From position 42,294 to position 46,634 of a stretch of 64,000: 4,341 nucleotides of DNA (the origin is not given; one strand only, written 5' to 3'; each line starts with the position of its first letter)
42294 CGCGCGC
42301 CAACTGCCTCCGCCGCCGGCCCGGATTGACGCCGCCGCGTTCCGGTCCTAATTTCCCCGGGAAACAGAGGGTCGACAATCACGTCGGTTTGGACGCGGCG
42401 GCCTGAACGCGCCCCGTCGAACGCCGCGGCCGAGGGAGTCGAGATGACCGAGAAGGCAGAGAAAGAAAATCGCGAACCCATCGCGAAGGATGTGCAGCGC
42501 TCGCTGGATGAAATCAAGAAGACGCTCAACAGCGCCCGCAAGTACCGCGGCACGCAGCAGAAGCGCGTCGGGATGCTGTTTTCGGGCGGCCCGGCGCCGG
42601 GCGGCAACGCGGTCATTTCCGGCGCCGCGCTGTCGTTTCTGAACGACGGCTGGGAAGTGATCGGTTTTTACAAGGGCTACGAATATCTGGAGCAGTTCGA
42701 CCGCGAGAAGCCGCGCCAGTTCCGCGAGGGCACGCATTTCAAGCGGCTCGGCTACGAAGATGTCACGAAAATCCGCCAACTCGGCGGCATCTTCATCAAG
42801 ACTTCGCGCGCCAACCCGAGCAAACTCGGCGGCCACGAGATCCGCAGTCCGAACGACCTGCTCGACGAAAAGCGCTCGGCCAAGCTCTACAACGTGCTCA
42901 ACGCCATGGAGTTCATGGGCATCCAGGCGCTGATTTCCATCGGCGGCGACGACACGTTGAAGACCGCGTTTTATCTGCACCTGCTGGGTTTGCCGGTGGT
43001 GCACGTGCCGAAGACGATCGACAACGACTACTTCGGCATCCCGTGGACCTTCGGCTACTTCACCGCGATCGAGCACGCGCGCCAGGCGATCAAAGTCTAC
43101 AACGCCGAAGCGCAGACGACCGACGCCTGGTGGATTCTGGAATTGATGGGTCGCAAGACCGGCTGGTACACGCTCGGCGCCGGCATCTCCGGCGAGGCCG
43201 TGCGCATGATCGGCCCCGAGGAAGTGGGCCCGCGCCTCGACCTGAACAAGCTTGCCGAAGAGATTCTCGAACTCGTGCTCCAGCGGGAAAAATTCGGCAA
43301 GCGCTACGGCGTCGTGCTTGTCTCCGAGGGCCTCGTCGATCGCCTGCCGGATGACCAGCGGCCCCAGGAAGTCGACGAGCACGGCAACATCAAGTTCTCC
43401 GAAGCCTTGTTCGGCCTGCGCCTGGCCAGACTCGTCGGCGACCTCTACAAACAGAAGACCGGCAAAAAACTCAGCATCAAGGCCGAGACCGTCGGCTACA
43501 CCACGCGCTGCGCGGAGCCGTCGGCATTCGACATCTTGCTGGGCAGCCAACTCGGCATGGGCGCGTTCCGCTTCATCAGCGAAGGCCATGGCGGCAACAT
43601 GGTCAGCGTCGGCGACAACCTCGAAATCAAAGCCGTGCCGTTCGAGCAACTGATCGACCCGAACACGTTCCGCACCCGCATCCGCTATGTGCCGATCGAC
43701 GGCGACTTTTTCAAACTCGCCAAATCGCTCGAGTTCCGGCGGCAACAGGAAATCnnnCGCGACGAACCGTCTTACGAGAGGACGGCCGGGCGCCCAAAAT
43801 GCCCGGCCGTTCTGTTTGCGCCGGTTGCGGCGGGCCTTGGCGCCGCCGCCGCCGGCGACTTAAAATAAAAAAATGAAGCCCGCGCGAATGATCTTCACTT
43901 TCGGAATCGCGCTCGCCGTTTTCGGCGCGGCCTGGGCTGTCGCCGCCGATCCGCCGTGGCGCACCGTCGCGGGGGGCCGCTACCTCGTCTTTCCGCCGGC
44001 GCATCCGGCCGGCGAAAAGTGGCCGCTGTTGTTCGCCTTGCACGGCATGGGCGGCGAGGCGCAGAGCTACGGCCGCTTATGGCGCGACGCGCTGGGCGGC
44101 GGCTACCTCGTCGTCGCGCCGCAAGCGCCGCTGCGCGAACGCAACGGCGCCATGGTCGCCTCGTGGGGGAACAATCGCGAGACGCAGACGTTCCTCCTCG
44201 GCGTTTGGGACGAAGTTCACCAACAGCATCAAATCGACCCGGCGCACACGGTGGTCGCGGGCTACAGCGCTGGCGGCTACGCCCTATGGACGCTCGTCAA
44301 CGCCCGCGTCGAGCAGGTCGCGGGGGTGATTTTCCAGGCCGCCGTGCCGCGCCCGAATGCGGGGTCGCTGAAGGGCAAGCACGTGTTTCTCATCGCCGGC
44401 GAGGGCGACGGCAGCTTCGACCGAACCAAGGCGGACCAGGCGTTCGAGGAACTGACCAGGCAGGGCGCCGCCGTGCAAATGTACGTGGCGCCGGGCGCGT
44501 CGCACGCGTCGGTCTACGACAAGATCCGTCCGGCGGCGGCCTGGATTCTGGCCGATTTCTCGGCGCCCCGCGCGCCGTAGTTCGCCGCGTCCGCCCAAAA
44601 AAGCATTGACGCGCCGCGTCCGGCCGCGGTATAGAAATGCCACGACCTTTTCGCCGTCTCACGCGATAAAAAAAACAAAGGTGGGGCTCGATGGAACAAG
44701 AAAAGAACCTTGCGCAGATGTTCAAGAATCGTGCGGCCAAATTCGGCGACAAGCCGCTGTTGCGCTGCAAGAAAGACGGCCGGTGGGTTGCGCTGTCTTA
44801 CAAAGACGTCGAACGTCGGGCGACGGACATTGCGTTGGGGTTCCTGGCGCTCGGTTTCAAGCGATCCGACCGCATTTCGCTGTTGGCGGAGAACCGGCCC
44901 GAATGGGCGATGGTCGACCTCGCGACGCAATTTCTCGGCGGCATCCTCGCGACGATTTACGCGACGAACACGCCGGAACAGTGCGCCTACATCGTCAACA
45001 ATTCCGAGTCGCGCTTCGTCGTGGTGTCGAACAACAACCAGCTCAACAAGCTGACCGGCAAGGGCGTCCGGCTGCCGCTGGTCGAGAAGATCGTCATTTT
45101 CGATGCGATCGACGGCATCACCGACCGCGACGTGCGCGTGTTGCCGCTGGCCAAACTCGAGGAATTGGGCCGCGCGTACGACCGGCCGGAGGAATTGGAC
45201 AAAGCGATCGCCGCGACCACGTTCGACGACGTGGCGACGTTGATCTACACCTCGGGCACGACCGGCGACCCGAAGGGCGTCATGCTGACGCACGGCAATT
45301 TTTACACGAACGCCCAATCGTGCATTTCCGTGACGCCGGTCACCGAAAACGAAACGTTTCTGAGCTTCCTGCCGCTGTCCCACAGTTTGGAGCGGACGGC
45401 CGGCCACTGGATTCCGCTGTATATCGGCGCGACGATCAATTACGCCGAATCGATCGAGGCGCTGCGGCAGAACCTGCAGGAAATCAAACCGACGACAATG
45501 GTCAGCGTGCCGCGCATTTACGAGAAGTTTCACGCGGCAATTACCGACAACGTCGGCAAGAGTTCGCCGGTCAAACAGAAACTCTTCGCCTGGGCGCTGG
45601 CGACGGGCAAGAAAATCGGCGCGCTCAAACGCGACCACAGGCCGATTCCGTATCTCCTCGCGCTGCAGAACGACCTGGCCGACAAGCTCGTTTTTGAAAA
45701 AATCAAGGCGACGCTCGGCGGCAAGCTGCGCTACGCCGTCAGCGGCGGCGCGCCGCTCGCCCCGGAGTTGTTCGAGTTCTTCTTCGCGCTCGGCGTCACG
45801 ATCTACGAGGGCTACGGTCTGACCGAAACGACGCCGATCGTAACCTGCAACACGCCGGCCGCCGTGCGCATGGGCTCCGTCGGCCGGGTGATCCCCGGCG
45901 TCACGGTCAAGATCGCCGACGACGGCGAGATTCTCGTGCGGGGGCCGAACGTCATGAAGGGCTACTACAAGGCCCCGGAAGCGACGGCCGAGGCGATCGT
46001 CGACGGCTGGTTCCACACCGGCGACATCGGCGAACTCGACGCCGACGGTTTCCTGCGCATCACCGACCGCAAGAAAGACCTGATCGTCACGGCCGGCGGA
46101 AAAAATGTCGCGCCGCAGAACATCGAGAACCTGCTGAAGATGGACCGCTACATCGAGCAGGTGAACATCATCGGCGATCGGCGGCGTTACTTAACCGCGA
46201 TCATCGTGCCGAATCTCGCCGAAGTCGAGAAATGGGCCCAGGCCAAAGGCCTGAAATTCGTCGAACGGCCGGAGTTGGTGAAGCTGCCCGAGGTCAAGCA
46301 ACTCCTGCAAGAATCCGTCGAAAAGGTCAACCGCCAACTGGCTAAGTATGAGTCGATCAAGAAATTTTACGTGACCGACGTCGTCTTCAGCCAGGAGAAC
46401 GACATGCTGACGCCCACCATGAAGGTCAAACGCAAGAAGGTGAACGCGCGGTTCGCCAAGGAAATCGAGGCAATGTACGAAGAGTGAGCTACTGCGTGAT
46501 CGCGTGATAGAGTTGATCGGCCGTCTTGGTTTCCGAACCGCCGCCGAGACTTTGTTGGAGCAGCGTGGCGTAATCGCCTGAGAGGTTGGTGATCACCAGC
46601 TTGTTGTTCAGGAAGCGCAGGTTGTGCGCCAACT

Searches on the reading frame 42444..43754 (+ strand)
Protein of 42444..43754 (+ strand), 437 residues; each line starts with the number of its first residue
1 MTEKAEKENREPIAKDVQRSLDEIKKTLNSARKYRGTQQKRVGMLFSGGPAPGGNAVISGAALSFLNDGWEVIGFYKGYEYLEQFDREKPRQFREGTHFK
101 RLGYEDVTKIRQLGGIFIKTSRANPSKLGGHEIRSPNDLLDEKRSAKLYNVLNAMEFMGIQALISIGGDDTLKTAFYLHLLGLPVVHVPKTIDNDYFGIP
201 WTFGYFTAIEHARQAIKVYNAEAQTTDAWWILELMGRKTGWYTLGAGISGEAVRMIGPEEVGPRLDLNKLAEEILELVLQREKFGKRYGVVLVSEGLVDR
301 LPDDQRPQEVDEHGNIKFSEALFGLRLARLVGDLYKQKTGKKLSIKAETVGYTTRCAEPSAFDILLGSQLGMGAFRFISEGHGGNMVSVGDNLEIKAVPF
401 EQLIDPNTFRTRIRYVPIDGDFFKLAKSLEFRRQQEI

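Call 6: search_protein_families(library=pfam, proteins=[window:42444-43754:+], max_evalue=0.01)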
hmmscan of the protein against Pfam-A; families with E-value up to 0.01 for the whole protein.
window:42444-43754:+ (437 aa): 1 family
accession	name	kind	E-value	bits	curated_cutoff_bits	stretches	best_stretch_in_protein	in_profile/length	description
PF00365.25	PFK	-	3.1e-55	188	30.9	1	41-378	1-277/277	Phosphofructokinase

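Call 23: list_cluster_members(proteins=[P0001, P0002, window:42444-43754:+, window:36936-38096:+, window:44691-46484:+])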
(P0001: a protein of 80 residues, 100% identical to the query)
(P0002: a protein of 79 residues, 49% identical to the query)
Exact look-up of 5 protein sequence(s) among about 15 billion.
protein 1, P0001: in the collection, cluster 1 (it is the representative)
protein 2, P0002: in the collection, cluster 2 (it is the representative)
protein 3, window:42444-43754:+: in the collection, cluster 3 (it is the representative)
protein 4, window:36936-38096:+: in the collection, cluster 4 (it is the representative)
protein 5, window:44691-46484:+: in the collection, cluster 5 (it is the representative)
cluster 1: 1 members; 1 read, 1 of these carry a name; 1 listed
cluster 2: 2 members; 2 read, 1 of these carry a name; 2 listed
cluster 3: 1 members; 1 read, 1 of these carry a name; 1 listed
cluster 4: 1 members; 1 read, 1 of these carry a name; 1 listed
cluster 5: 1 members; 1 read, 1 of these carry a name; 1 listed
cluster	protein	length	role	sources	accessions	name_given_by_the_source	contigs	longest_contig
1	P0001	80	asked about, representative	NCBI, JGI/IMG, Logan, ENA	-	hypothetical protein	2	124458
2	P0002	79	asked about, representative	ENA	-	-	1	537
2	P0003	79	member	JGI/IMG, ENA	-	hypothetical protein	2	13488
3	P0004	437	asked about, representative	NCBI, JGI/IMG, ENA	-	6-phosphofructokinase 1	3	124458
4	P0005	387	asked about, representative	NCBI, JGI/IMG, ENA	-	serine protease Do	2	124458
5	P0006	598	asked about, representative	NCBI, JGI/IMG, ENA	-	long-chain acyl-CoA synthetase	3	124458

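Call 41: search_protein_families(library=pfam, proteins=[L085:4782-6029:+, L085:4072-4782:+], max_evalue=0.01)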
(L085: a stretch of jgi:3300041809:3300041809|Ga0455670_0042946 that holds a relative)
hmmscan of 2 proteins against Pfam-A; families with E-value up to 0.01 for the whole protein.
L085:4782-6029:+ (416 aa): 15 families
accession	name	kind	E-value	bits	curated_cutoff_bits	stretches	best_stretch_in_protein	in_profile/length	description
PF02754.22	CCG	-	1.4e-15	57.6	20.6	1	304-391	1-84/85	Cysteine-rich domain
PF13183.11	Fer4_8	-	6e-13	49.6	27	1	27-113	2-68/68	4Fe-4S dicluster domain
PF13237.11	Fer4_10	-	5.4e-08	33.1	25.5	1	92-118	2-30/53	4Fe-4S dicluster domain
PF13534.11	Fer4_17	-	9e-08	33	22.2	1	29-114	1-61/61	4Fe-4S dicluster domain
PF12838.12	Fer4_7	-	2.2e-07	31.6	27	1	29-113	1-52/52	4Fe-4S dicluster domain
PF14697.11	Fer4_21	-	4.4e-07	30.4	35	1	80-111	24-53/59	4Fe-4S dicluster domain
PF13187.11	Fer4_9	-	7.1e-07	29.6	27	1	99-116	2-19/52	4Fe-4S dicluster domain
PF12797.12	Fer4_2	-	2.9e-06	27.3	24.5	2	95-111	6-22/22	4Fe-4S binding domain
PF12837.12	Fer4_6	-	1.6e-05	25.1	25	1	98-112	8-22/24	4Fe-4S binding domain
PF13746.11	Fer4_18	-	4.4e-05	24.1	27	0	91-117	53-79/114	4Fe-4S dicluster domain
PF12800.12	Fer4_4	-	0.00012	22.5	24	0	97-112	2-17/17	4Fe-4S binding domain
PF00037.32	Fer4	-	0.00019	21.5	21.1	1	99-112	8-21/24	4Fe-4S binding domain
PF25160.1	LdpA_Fe-S-bd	-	0.0029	17.8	27.6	1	97-113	26-42/49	LdpA Fe-S cluster-binding domain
PF12798.12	Fer4_3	-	0.0048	18.1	27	1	99-113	1-15/15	4Fe-4S binding domain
PF13459.11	Fer4_15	-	0.0057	17.8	22.4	0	98-122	7-33/66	4Fe-4S single cluster domain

L085:4072-4782:+ (237 aa): 3 families
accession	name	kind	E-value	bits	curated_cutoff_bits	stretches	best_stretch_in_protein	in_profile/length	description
PF02665.19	Nitrate_red_gam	-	6.3e-14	52.6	22.9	1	72-236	45-209/217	Nitrate reductase gamma subunit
PF09990.14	DUF2231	-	5.4e-05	23.7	26.4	1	72-152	39-118/139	Predicted membrane protein (DUF2231)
PF17336.7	DUF5368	-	0.0075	17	25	1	71-158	21-102/112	Family of unknown function (DUF5368)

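Call 52: search_protein_families(library=ncbifam, proteins=[P0003], max_evalue=10)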
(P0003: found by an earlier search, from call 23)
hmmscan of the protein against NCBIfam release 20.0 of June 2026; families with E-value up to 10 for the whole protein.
P0003 (79 aa): 2 families
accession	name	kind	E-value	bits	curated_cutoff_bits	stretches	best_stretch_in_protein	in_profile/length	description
NF058558.2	AmldFbnFapC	equivalog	0.0094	15.7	195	1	6-73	6-79/321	amyloid-like fimbrin subunit FapC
NF041742.1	WGxxGxxG_fam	subfamily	0.027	15.1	35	1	4-49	5-49/69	WGxxGxxG family protein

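Call 72: search_protein_families(library=pfam, proteins=[L192:5571-8300:-], max_evalue=0.001)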
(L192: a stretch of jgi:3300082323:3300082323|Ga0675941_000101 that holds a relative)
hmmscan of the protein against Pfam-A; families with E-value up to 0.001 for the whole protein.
L192:5571-8300:- (910 aa): 2 families
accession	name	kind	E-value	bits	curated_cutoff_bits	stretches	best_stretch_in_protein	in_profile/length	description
PF01841.26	Transglut_core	-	1.8e-06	28.7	23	1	518-603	17-106/108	Transglutaminase-like superfamily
PF02369.22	Big_1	-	0.00081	19.9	34.9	0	654-704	18-66/93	Bacterial Ig-like domain (group 1)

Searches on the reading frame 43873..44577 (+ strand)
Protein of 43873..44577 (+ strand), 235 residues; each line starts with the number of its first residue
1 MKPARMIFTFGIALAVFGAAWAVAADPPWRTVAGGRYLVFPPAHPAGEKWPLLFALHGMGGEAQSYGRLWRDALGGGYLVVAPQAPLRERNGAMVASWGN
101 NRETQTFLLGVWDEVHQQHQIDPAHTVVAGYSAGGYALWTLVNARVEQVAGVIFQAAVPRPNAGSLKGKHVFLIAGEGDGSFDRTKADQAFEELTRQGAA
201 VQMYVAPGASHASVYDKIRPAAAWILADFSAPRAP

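Call 6: search_protein_families(library=pfam, proteins=[window:43873-44577:+], max_evalue=0.01)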
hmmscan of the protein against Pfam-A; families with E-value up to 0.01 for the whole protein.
window:43873-44577:+ (235 aa): 6 families
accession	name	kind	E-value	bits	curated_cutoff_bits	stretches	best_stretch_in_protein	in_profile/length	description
PF00326.27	Peptidase_S9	-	2.7e-08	34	22.6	1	109-157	49-97/213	Prolyl oligopeptidase family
PF12695.13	Abhydrolase_5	-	1.6e-07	31.7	27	1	60-212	9-141/164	Alpha/beta hydrolase family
PF01738.24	DLH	-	1.2e-05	25.5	21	1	45-214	8-189/217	Dienelactone hydrolase family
PF12146.15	Hydrolase_4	-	0.00028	20.7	27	0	53-162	7-114/239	Serine aminopeptidase, S33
PF07859.19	Abhydrolase_3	-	0.0084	16.3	25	0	113-144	61-92/210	alpha/beta hydrolase fold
PF00756.26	Esterase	-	0.0086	16.3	22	0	40-225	14-208/251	Putative esterase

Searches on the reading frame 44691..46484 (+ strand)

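Call 41: search_protein_families(library=pfam, proteins=[L085:4782-6029:+, L085:4072-4782:+], max_evalue=0.01)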
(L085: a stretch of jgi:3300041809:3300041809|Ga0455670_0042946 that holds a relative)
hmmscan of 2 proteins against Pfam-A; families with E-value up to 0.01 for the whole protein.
L085:4782-6029:+ (416 aa): 15 families
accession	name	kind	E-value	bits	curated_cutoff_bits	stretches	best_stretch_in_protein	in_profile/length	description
PF02754.22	CCG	-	1.4e-15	57.6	20.6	1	304-391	1-84/85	Cysteine-rich domain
PF13183.11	Fer4_8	-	6e-13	49.6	27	1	27-113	2-68/68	4Fe-4S dicluster domain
PF13237.11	Fer4_10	-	5.4e-08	33.1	25.5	1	92-118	2-30/53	4Fe-4S dicluster domain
PF13534.11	Fer4_17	-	9e-08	33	22.2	1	29-114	1-61/61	4Fe-4S dicluster domain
PF12838.12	Fer4_7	-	2.2e-07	31.6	27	1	29-113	1-52/52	4Fe-4S dicluster domain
PF14697.11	Fer4_21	-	4.4e-07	30.4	35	1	80-111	24-53/59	4Fe-4S dicluster domain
PF13187.11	Fer4_9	-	7.1e-07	29.6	27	1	99-116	2-19/52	4Fe-4S dicluster domain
PF12797.12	Fer4_2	-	2.9e-06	27.3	24.5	2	95-111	6-22/22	4Fe-4S binding domain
PF12837.12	Fer4_6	-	1.6e-05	25.1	25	1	98-112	8-22/24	4Fe-4S binding domain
PF13746.11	Fer4_18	-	4.4e-05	24.1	27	0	91-117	53-79/114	4Fe-4S dicluster domain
PF12800.12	Fer4_4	-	0.00012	22.5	24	0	97-112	2-17/17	4Fe-4S binding domain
PF00037.32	Fer4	-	0.00019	21.5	21.1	1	99-112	8-21/24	4Fe-4S binding domain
PF25160.1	LdpA_Fe-S-bd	-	0.0029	17.8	27.6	1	97-113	26-42/49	LdpA Fe-S cluster-binding domain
PF12798.12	Fer4_3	-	0.0048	18.1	27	1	99-113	1-15/15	4Fe-4S binding domain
PF13459.11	Fer4_15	-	0.0057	17.8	22.4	0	98-122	7-33/66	4Fe-4S single cluster domain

L085:4072-4782:+ (237 aa): 3 families
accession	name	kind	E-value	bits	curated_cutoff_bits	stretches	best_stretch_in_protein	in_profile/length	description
PF02665.19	Nitrate_red_gam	-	6.3e-14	52.6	22.9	1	72-236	45-209/217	Nitrate reductase gamma subunit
PF09990.14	DUF2231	-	5.4e-05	23.7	26.4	1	72-152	39-118/139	Predicted membrane protein (DUF2231)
PF17336.7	DUF5368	-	0.0075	17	25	1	71-158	21-102/112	Family of unknown function (DUF5368)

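Call 52: search_protein_families(library=ncbifam, proteins=[P0003], max_evalue=10)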
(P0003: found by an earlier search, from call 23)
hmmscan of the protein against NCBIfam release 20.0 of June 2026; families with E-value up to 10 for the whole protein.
P0003 (79 aa): 2 families
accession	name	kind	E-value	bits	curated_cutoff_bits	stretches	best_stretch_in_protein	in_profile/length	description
NF058558.2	AmldFbnFapC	equivalog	0.0094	15.7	195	1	6-73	6-79/321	amyloid-like fimbrin subunit FapC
NF041742.1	WGxxGxxG_fam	subfamily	0.027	15.1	35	1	4-49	5-49/69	WGxxGxxG family protein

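Call 72: search_protein_families(library=pfam, proteins=[L192:5571-8300:-], max_evalue=0.001)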
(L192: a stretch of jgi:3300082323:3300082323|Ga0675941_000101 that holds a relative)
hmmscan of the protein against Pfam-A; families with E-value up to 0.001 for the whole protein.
L192:5571-8300:- (910 aa): 2 families
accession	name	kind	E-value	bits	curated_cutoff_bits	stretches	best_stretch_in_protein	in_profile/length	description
PF01841.26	Transglut_core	-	1.8e-06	28.7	23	1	518-603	17-106/108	Transglutaminase-like superfamily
PF02369.22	Big_1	-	0.00081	19.9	34.9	0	654-704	18-66/93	Bacterial Ig-like domain (group 1)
